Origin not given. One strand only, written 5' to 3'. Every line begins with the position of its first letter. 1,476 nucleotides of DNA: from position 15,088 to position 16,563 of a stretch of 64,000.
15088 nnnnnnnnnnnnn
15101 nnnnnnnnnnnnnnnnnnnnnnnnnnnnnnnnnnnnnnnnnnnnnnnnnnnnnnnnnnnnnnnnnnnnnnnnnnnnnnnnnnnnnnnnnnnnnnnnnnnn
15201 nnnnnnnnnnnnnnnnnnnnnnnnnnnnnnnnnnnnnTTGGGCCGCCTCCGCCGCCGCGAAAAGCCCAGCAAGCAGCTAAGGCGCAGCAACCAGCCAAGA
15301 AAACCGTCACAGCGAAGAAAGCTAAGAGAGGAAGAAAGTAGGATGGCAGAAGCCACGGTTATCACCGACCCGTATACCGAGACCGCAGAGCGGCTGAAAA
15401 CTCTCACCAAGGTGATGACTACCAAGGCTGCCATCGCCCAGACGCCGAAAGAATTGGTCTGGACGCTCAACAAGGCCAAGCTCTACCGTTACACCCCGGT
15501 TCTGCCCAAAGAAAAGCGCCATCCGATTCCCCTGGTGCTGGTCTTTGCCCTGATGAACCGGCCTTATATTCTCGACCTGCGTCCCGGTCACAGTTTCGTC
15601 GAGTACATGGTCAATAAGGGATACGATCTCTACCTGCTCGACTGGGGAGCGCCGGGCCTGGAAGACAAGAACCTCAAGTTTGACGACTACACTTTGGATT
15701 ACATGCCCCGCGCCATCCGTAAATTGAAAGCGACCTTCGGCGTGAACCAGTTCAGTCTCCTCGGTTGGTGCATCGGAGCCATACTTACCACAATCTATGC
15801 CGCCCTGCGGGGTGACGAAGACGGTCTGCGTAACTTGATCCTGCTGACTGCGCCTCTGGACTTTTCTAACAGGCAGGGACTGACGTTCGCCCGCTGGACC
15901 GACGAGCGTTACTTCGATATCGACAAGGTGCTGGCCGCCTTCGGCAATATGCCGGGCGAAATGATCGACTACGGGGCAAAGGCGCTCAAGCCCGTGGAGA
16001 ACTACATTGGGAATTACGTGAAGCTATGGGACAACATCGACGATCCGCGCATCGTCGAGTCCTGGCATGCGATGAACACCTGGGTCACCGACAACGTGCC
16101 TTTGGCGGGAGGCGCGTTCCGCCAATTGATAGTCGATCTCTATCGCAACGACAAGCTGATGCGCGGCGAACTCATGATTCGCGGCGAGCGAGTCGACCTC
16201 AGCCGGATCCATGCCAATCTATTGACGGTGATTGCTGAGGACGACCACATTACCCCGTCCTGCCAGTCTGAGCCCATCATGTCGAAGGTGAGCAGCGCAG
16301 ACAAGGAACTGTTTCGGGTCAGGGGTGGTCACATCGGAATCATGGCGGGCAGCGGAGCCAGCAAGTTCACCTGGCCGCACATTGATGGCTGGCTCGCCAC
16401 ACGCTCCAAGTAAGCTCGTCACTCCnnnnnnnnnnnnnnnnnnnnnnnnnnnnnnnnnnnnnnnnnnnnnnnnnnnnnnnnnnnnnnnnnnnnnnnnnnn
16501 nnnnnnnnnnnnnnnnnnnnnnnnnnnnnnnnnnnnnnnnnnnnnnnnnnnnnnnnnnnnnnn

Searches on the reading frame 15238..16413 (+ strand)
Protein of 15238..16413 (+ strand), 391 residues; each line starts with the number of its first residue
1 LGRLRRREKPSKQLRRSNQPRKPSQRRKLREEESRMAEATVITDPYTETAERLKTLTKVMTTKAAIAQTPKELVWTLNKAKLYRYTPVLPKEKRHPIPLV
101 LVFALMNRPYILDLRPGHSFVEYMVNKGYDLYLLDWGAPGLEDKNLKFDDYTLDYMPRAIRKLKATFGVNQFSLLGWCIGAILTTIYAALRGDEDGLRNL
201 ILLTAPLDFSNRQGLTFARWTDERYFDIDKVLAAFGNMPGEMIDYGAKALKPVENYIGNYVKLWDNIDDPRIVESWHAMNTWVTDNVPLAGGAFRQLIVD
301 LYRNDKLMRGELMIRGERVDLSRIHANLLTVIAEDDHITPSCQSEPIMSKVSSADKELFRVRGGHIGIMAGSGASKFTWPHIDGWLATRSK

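Call 4: search_protein_families(library=pfam, proteins=[window:15238-16413:+], max_evalue=0.01)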
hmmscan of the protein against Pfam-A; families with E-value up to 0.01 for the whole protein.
window:15238-16413:+ (391 aa): 6 families
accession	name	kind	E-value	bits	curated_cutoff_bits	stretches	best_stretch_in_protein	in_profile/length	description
PF00561.26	Abhydrolase_1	-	5.7e-13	49.5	25.8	1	125-369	24-242/245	alpha/beta hydrolase fold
PF07167.19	PhaC_N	-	5.4e-07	29.9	23.7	1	64-124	115-173/173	Poly-beta-hydroxybutyrate polymerase (PhaC) N-terminus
PF06850.17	PHB_depo_C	-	0.0001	22.3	27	1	296-385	104-198/203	PHB de-polymerase C-terminus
PF11339.14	DUF3141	-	0.00021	20.5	29.7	1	248-350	222-323/582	Protein of unknown function (DUF3141)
PF12146.15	Hydrolase_4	-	0.00072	19.4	27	0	119-207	22-111/239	Serine aminopeptidase, S33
PF12697.13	Abhydrolase_6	-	0.0043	18.2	26.3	1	126-309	25-180/217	Alpha/beta hydrolase family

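Call 5: search_protein_families(library=ncbifam, proteins=[window:15238-16413:+], max_evalue=0.001)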
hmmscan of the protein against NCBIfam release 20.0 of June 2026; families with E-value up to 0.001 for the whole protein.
window:15238-16413:+ (391 aa): 5 families
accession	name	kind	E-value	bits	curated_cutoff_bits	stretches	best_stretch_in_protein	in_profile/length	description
TIGR01836.1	PHA_synth_III_C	subfamily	8.1e-102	340.8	365.3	1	43-389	9-350/350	class III poly(R)-hydroxyalkanoic acid synthase subunit PhaC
TIGR01838.1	PHA_synth_I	subfamily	1.1e-36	126.3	622.65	1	65-369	159-459/532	class I poly(R)-hydroxyalkanoic acid synthase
NF005898.0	PRK07868.1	equivalog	1.2e-16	59.7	925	1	67-388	36-360/994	acyl-CoA synthetase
TIGR01839.1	PHA_synth_II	subfamily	4.4e-16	58.1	855.4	1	67-366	188-481/560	class II poly(R)-hydroxyalkanoic acid synthase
TIGR01849.1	PHB_depoly_PhaZ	subfamily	1.5e-06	27.2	300.75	0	297-383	309-400/406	polyhydroxyalkanoate depolymerase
